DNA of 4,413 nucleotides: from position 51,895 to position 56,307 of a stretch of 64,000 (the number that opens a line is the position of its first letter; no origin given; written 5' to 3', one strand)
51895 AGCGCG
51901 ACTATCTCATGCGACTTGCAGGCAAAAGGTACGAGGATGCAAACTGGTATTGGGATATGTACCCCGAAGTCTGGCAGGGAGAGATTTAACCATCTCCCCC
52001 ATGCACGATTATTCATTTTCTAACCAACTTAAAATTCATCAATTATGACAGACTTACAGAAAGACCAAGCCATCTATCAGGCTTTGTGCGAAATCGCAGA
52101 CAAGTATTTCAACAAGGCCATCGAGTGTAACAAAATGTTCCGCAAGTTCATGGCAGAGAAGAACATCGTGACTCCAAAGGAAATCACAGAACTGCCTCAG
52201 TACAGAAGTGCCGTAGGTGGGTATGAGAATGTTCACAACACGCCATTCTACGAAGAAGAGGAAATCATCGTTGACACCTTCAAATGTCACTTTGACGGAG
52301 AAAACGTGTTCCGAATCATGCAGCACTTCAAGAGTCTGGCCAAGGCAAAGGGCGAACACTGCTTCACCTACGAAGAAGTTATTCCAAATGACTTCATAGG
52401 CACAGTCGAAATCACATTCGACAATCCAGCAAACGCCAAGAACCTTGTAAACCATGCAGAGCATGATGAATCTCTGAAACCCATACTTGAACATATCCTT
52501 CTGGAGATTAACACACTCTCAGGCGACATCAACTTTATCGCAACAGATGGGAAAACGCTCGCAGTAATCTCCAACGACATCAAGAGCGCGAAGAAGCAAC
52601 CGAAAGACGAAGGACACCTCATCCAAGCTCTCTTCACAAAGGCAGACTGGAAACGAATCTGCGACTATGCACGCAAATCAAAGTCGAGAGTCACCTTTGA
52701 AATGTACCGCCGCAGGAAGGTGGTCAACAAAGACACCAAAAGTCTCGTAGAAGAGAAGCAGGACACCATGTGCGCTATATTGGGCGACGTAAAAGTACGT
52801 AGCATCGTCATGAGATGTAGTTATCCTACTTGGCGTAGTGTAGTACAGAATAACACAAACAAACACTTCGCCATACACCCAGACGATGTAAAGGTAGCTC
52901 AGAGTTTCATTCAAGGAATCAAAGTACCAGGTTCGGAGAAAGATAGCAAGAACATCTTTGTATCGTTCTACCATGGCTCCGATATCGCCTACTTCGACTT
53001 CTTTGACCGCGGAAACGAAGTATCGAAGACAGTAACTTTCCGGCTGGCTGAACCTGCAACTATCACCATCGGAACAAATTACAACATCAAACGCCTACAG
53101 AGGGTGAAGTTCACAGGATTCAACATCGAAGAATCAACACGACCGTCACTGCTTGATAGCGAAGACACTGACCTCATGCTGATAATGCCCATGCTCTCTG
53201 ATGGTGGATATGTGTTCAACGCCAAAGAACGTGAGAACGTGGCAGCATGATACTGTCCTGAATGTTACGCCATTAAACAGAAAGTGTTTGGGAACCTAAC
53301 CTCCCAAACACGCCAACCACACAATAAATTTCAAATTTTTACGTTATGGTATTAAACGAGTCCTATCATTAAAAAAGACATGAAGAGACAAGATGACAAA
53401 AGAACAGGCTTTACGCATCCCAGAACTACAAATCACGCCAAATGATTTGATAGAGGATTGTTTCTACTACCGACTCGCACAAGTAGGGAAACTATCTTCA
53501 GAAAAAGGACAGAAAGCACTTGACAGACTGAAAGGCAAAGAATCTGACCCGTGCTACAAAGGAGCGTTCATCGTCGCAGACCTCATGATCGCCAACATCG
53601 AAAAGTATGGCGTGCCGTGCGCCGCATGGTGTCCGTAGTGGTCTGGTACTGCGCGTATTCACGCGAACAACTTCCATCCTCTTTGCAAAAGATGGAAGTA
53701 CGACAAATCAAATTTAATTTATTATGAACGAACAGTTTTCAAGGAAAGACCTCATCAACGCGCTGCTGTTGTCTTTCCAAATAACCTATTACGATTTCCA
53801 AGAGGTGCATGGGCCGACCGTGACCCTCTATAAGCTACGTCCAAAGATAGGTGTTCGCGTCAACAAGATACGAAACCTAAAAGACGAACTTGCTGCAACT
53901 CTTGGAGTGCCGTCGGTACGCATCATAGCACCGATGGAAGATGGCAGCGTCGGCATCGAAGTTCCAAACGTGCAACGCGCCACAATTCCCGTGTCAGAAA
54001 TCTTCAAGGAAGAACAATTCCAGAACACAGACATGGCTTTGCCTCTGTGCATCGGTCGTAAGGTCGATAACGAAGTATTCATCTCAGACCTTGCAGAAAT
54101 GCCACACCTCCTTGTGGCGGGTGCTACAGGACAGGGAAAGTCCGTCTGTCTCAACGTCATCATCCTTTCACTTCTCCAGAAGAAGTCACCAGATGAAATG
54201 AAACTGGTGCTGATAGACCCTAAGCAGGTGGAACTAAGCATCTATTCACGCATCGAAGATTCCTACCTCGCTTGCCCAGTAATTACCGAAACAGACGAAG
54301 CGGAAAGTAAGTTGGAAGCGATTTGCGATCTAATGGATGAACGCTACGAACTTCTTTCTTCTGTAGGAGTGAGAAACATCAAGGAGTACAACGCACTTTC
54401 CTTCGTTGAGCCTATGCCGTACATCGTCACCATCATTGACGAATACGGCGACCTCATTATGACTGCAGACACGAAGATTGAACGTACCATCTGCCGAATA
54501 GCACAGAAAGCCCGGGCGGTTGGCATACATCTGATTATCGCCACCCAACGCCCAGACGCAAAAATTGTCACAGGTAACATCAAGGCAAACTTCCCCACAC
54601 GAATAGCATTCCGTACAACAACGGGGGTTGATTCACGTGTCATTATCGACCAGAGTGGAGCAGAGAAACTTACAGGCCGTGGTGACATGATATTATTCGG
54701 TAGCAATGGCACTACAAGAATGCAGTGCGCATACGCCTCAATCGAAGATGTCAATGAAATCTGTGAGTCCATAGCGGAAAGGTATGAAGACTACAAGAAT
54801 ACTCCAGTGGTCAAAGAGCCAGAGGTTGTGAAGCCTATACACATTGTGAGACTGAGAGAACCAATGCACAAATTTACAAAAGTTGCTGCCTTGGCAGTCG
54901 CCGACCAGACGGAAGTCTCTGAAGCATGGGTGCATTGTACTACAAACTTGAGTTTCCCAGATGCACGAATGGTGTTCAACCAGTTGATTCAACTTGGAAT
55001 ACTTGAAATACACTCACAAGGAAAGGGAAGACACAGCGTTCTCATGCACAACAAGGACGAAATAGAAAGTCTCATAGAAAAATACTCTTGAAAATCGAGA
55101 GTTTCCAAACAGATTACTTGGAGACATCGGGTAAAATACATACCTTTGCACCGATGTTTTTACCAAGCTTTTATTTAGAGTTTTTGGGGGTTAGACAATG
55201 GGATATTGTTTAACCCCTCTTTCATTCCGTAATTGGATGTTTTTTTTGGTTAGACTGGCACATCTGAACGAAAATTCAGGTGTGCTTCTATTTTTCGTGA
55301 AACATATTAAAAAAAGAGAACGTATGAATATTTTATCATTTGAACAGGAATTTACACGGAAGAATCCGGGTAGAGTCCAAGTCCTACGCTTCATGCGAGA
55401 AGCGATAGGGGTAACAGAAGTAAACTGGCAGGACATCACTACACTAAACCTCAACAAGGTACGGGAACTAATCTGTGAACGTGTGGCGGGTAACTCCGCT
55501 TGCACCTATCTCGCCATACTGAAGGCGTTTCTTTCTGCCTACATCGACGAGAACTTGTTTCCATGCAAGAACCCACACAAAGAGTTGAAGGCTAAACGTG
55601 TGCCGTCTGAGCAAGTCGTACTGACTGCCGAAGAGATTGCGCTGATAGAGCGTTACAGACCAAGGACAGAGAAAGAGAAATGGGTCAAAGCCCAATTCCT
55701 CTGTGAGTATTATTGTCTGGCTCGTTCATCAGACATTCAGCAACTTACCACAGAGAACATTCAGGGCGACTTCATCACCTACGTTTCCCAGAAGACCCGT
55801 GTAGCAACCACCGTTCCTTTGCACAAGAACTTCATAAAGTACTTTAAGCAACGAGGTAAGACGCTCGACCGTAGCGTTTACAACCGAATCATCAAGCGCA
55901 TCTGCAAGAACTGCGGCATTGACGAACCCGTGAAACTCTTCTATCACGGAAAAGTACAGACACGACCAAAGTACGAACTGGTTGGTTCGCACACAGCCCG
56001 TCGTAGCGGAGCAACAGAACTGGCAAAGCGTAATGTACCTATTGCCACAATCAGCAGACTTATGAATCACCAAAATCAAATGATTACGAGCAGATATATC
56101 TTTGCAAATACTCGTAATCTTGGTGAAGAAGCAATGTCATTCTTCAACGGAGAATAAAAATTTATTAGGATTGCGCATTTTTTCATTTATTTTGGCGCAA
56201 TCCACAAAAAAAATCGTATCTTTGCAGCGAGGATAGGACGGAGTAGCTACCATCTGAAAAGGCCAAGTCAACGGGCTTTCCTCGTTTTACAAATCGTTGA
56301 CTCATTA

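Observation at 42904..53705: Family of covarying intergenic hairpins ending in GGAAG-TACGA between the small early genes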

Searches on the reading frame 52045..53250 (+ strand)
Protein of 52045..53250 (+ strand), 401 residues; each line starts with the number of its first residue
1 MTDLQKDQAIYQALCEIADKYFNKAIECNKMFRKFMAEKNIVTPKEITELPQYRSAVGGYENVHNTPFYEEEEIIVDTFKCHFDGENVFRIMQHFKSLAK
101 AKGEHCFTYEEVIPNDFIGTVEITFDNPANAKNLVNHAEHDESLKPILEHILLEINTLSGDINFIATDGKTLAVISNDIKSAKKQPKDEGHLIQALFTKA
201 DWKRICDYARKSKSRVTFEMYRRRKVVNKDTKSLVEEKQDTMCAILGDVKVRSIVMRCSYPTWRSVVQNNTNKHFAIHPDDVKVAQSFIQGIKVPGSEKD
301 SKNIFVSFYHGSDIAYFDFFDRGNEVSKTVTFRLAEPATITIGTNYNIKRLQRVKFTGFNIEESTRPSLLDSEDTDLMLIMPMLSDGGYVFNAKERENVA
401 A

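Call 5: search_protein_families(library=phrogs, proteins=[window:52045-53250:+])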
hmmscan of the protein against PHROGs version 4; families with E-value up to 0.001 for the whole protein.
window:52045-53250:+ (401 aa): 1 family
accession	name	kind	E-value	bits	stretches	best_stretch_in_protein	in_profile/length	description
phrog_947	-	DNA, RNA and nucleotide metabolism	1.7e-08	34.8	1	120-383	127-363/368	DNA polymerase processivity factor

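Call 6: search_protein_families(library=pfam, proteins=[window:52045-53250:+])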
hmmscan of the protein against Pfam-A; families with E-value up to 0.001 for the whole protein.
window:52045-53250:+ (401 aa): 0 families

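Call 17: find_related_loci(query=window:52045-53250:+, collection=viral_contigs, flank=10000)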
Query window:52045-53250:+ (401 aa) in viral_contigs; peptide patterns used: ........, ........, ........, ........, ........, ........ (x = any residue, [..] = any of these).
8 stretches matched a pattern, but none encodes a relative of the query by tblastn (E <= 1e-3).

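Call 57: search_protein_families(library=ncbifam, proteins=[window:52045-53250:+], max_evalue=0.01)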
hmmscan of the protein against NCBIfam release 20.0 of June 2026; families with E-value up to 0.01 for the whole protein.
window:52045-53250:+ (401 aa): 0 families

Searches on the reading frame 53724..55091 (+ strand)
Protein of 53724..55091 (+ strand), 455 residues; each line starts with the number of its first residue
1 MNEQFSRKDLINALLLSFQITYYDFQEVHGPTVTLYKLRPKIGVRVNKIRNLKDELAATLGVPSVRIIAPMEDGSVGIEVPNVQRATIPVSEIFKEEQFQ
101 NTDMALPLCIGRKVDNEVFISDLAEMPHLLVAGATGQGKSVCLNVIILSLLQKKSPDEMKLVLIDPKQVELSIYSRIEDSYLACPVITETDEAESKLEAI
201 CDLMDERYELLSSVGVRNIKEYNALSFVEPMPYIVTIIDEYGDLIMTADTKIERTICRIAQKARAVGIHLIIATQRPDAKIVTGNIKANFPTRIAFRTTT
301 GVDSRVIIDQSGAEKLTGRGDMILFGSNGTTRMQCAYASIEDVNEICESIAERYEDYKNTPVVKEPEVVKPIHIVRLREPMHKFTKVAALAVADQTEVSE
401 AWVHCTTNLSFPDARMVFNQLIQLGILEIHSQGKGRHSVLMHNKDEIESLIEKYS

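Call 5: search_protein_families(library=phrogs, proteins=[window:53724-55091:+])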
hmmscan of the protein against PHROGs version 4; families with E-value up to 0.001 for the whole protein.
window:53724-55091:+ (455 aa): 7 families
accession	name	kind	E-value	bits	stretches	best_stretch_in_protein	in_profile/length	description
phrog_1358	-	moron, auxiliary metabolic gene and host takeover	6.4e-91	306.6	1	27-364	504-840/1382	FtsK/SpoIIIE-like protein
phrog_3551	-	moron, auxiliary metabolic gene and host takeover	1.8e-77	262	1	46-435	354-742/758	FtsK/SpoIIIE-like protein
phrog_17074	-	unknown function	9.2e-14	51.9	1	116-310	191-395/621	-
phrog_2666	-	head and packaging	7.7e-11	42.3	1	122-317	317-503/555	terminase large subunit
phrog_24831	-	unknown function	3.2e-09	37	1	49-309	211-457/700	-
phrog_7035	-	unknown function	1.8e-07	30.9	1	98-167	179-250/969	-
phrog_17958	-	moron, auxiliary metabolic gene and host takeover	6.5e-05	22.4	1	128-311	332-516/682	FtsK/SpoIIIE-like protein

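Call 6: search_protein_families(library=pfam, proteins=[window:53724-55091:+])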
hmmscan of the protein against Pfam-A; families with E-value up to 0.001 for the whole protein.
window:53724-55091:+ (455 aa): 4 families
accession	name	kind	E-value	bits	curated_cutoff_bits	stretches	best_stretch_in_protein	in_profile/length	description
PF01580.24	FtsK_SpoIIIE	-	1.2e-51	175.7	24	1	91-277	3-219/221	FtsK/SpoIIIE family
PF17854.6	FtsK_alpha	-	4e-18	65.9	22.9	1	7-82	25-101/101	FtsK alpha domain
PF12846.13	AAA_10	-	2.3e-05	24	27.5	1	126-168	21-59/362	AAA-like domain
PF01935.23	DUF87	-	0.0003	21.4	23.2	1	127-167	24-61/220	Helicase HerA, central domain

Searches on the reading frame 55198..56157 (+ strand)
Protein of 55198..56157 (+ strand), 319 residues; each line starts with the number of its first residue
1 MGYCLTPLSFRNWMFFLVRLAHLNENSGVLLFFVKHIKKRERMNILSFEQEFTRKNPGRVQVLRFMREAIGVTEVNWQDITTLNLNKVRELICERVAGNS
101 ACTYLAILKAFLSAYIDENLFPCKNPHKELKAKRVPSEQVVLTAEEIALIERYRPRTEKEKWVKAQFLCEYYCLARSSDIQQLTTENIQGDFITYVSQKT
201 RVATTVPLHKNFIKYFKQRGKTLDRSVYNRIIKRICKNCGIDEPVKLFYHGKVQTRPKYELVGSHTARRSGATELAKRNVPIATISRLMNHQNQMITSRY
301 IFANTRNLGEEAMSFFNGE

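Call 5: search_protein_families(library=phrogs, proteins=[window:55198-56157:+])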
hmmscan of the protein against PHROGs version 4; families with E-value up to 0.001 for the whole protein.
window:55198-56157:+ (319 aa): 2 families
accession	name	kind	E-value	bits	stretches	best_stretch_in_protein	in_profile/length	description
phrog_1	-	integration and excision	2e-21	77.9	1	62-316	193-447/611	integrase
phrog_216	-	integration and excision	1.1e-20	75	1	115-315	29-236/301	integrase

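Call 56: search_protein_families(library=pfam, proteins=[window:55198-56157:+], max_evalue=0.01)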
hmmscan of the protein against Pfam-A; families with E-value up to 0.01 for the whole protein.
window:55198-56157:+ (319 aa): 1 family
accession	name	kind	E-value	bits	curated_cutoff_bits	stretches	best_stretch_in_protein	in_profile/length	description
PF00589.27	Phage_integrase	-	2.2e-13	50.8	27.1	1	217-303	99-168/172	Phage integrase family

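Call 57: search_protein_families(library=ncbifam, proteins=[window:55198-56157:+], max_evalue=0.01)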
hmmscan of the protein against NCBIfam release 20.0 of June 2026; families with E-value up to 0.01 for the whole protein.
window:55198-56157:+ (319 aa): 3 families
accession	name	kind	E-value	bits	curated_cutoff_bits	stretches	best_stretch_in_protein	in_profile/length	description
NF040815.2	recomb_XerA_Arch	equivalog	5.3e-07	29.5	220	1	171-308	122-259/263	site-specific tyrosine recombinase/integron integrase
TIGR02225.1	recomb_XerD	equivalog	2.9e-06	26.8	329.6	0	76-215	37-179/290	site-specific tyrosine recombinase XerD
TIGR02224.1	recomb_XerC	equivalog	9.4e-06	25.2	335.15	1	74-308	35-282/295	tyrosine recombinase XerC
